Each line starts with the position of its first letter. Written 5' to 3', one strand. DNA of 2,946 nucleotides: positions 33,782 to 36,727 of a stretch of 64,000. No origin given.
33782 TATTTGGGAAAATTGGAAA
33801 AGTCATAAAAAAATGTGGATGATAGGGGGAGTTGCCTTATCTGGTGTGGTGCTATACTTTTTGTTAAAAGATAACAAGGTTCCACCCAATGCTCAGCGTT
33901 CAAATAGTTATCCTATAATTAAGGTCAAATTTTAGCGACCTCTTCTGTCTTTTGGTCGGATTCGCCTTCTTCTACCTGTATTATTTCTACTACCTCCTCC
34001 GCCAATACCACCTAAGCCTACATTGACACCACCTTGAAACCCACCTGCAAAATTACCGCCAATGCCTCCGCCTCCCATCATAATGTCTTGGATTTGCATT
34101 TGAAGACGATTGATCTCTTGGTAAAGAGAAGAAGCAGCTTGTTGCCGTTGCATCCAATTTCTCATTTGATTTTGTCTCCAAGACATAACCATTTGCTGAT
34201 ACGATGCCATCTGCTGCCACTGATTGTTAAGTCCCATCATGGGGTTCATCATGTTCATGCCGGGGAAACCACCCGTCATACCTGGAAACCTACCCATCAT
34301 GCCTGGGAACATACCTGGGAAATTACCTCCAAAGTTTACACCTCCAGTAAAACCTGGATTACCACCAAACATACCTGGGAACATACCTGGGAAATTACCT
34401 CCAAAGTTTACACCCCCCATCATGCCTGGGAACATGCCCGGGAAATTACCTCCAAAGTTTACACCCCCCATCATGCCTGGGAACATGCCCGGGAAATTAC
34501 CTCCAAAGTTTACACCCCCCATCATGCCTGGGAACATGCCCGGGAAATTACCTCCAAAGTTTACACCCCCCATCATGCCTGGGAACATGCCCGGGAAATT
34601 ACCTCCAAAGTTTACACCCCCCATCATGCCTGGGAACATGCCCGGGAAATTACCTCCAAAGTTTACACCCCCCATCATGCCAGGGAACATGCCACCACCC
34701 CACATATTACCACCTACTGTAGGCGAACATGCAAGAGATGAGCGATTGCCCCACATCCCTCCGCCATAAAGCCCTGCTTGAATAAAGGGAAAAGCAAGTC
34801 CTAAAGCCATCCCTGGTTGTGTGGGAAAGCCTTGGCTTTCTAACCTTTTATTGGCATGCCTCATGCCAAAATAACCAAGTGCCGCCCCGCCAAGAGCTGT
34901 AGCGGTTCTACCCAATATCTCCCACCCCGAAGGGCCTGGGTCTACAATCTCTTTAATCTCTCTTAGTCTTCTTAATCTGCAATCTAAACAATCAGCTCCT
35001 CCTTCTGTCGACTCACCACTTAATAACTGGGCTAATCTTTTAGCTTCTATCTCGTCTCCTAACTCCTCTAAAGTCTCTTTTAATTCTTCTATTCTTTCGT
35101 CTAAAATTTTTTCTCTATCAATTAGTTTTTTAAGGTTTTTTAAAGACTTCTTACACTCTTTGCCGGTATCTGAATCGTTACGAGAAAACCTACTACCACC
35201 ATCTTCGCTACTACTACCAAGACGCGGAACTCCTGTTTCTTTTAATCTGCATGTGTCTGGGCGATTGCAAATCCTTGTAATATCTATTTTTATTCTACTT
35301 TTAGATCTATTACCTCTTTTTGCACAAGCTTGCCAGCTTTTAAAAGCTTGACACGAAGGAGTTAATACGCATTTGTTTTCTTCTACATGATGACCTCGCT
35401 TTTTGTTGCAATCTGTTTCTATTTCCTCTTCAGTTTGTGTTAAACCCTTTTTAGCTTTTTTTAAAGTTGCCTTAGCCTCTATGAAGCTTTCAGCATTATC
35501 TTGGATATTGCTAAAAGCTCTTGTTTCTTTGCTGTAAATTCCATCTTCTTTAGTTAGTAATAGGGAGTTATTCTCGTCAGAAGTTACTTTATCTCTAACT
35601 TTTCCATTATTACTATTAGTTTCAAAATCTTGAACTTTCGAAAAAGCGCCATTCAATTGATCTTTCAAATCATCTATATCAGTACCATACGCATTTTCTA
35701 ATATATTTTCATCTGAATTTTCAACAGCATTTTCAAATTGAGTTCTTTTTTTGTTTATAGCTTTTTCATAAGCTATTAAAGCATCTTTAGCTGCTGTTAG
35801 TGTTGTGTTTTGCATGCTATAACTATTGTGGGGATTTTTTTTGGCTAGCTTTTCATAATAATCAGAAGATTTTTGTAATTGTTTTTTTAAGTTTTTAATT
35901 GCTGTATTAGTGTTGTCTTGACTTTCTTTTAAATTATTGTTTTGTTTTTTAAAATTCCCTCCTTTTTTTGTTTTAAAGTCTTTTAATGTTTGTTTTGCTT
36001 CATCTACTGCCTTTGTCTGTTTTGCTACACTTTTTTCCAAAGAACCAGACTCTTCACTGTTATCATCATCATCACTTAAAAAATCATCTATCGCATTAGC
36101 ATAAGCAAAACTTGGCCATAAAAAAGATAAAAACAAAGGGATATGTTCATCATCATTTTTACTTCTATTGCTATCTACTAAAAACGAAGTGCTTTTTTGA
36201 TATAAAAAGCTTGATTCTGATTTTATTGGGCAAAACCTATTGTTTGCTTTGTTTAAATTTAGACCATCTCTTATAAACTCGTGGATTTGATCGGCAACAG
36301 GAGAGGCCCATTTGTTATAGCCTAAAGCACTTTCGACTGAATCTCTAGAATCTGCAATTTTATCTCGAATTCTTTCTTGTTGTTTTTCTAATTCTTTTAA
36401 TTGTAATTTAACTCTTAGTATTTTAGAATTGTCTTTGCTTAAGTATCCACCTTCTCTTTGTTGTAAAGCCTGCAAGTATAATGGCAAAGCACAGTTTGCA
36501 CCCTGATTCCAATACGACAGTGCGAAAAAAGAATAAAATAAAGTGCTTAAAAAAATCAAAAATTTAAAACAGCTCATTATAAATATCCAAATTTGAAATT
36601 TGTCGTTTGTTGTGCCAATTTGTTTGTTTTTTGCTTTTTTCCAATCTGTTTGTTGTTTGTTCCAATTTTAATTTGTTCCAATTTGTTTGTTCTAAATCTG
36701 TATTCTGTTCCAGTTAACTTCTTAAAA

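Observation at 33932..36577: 881-aa exported protein with an FG/prion-like Gly-Met-Phe-Pro repeat domain and a polyarginine tail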

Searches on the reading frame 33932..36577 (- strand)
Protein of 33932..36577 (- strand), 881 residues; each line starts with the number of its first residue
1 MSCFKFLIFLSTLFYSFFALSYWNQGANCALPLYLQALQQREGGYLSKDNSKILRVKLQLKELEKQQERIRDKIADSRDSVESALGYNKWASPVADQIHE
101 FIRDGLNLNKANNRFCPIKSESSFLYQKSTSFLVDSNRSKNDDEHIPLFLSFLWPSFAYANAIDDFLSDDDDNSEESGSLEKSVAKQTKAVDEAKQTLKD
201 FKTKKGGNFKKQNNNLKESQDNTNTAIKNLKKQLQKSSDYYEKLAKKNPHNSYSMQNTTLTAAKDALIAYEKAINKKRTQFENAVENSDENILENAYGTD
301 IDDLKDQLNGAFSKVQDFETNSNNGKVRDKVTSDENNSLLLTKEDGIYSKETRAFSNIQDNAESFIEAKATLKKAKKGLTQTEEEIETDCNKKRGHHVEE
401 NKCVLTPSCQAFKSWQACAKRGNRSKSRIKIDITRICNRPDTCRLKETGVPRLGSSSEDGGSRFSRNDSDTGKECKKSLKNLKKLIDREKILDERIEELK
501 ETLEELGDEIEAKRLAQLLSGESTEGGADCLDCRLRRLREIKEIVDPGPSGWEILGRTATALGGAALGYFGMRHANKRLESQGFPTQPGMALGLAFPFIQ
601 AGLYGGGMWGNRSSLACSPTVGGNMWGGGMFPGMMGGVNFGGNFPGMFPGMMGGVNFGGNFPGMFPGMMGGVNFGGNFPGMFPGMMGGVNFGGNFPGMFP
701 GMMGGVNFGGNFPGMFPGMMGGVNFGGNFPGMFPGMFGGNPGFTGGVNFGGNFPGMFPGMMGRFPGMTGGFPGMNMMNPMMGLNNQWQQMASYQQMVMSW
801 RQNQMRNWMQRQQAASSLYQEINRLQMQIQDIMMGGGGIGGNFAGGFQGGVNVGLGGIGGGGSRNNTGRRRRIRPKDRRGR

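Call 3: search_protein_families(library=pfam, proteins=[window:33932-36577:-], max_evalue=1)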
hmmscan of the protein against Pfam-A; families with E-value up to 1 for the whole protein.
window:33932-36577:- (881 aa): 4 families
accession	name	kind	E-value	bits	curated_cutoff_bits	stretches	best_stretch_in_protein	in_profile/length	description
PF05361.17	PP1_inhibitor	-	0.039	14.5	22.4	1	476-523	37-85/141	PKC-activated protein phosphatase-1 inhibitor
PF12241.14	Enoyl_reductase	-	0.061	13.1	22.1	1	351-409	138-197/236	Trans-2-enoyl-CoA reductase catalytic region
PF08987.15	DUF1892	-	0.065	13.9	27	1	275-355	24-103/109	Protein of unknown function (DUF1892)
PF03150.19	CCP_MauG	-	0.67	11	25.6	1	194-288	59-147/149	Di-haem cytochrome c peroxidase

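Call 4: search_protein_families(library=ncbifam, proteins=[window:33932-36577:-], max_evalue=1)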
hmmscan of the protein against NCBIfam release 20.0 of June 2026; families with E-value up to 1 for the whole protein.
window:33932-36577:- (881 aa): 0 families

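Call 6: find_homologous_proteins(query=window:33932-36577:-, max_evalue=0.001)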
Query window:33932-36577:- (881 aa): 1 proteins with E <= 0.001 among 8000 candidates.
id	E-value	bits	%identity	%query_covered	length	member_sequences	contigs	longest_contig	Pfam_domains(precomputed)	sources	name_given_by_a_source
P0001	0.0e+0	2032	100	100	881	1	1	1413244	-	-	-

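Call 13: find_encoding_contigs(protein=window:33935-36577:-, flank=10000, max_places=6)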
Protein window:33935-36577:- (881 aa): no gene with exactly this product is on record in the collection.

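Call 15: search_solved_structures(query=window:33935-36577:-, max_evalue=1)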
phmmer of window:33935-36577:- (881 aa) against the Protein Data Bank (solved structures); distinct sequences matched with E-value up to 1: 1.
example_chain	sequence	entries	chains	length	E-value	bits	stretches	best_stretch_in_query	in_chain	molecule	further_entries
23fj_R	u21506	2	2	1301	5.7e-06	27.9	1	592-820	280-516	ARID domain-containing protein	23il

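Call 56: search_protein_families(library=pfam, alignment_id=A4, max_evalue=0.001)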
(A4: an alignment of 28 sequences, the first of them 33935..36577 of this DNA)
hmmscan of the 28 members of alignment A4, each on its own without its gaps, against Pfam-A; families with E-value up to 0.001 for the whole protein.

A. member 1, window:33935-36577:- (881 aa): 0 families

B. families by the number of members that match (of 28 scanned): 0 families

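Call 69: predict_structure(alignment_id=A5)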
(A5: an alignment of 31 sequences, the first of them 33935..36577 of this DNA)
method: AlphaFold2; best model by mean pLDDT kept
length: 881 residues; sequences in the alignment: 31
mean_pLDDT: 58.5   pTM: 0.40
mean pLDDT of the five models: 58.5, 56.4, 56.2, 56.0, 56.0
residues with pLDDT >= 90: 107; 70-90: 195; 50-70: 186; < 50: 393
segments of 3 or more residues with pLDDT < 50: 20-30, 122-178, 205-207, 288-302, 311-313, 318-362, 376-383, 389-391, 393-400, 523-531, 606-757, 759-783, 835-881
pLDDT, mean of each block of 10 residues (from residue 1): 79 64 45 58 65 95 98 97 88 95 93 85 42 35 37 35 35 45 64 65 53 69 78 79 71 59 71 75 62 41 50 46 34 28 32 40 55 51 49 47 79 89 64 82 71 59 63 93 97 98 95 82 45 61 66 73 76 75 68 67 54 45 40 36 36 34 37 35 36 37 38 34 34 34 32 39 38 37 64 81 77 74 78 50 35 34 32 36 41
secondary structure, 60 per line:
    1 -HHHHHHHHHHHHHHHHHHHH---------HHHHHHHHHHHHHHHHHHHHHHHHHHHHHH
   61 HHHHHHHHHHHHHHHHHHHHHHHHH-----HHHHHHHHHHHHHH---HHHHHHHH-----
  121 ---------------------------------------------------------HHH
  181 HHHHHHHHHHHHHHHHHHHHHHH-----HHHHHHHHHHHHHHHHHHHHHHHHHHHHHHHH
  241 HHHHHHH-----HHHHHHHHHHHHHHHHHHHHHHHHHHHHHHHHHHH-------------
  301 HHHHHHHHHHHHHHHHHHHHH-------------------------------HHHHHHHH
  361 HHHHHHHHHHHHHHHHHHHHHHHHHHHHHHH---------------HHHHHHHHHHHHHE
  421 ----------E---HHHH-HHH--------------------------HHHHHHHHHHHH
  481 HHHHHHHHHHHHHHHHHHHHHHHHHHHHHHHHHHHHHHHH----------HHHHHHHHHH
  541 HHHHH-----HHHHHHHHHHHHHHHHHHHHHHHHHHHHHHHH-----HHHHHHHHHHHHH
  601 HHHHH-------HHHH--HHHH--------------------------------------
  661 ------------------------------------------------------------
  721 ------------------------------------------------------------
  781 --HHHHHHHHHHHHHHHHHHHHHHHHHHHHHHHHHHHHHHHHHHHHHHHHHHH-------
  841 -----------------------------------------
elements in order (helices of 4 or more, strands of 3 or more residues): H2-21 H31-85 H91-104 H108-115 H178-203 H209-247 H253-287 H301-321 H353-391 H407-419 H435-438 H469-520 H531-545 H551-582 H588-605 H613-616 H619-622 H783-833

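Call 72: fold_search(model_id=the predicted structure, library=pdb)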
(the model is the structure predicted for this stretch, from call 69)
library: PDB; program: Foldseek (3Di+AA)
matches with E <= 10: 3; with E <= 0.001: 0
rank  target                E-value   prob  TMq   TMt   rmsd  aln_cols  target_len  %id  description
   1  2q13                  7.1e+00  0.04  0.06  0.14  32.2       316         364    7  Crystal structure of BAR-PH domain of APPL1 (released 2007-08-14)
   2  7lbm_h                7.8e+00  0.10  0.06  0.32  21.2       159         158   16  Structure of the human Mediator-bound transcription pre-initiation complex (released 2021-03-24)
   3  6ff4_A                8.6e+00  0.01  0.04  0.02  16.7       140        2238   16  human Bact spliceosome core structure (released 2018-08-29)

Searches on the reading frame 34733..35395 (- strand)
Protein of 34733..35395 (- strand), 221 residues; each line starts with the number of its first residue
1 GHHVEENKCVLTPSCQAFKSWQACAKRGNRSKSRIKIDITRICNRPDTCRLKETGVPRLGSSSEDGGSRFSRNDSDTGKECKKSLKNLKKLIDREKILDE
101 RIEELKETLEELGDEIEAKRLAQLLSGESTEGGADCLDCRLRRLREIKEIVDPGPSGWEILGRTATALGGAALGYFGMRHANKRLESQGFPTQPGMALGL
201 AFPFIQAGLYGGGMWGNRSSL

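Call 88: search_dna_similar(query=window:34733-35395:-, collection=phages, mode=protein, max_evalue=0.001, max_rows=5)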
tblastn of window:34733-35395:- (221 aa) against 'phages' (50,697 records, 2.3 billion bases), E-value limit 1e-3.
No match.

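Call 89: search_dna_similar(query=window:34733-35395:-, collection=plasmids, mode=protein, max_evalue=0.001, max_rows=5)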
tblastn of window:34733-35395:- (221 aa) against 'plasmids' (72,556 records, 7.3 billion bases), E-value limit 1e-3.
No match.
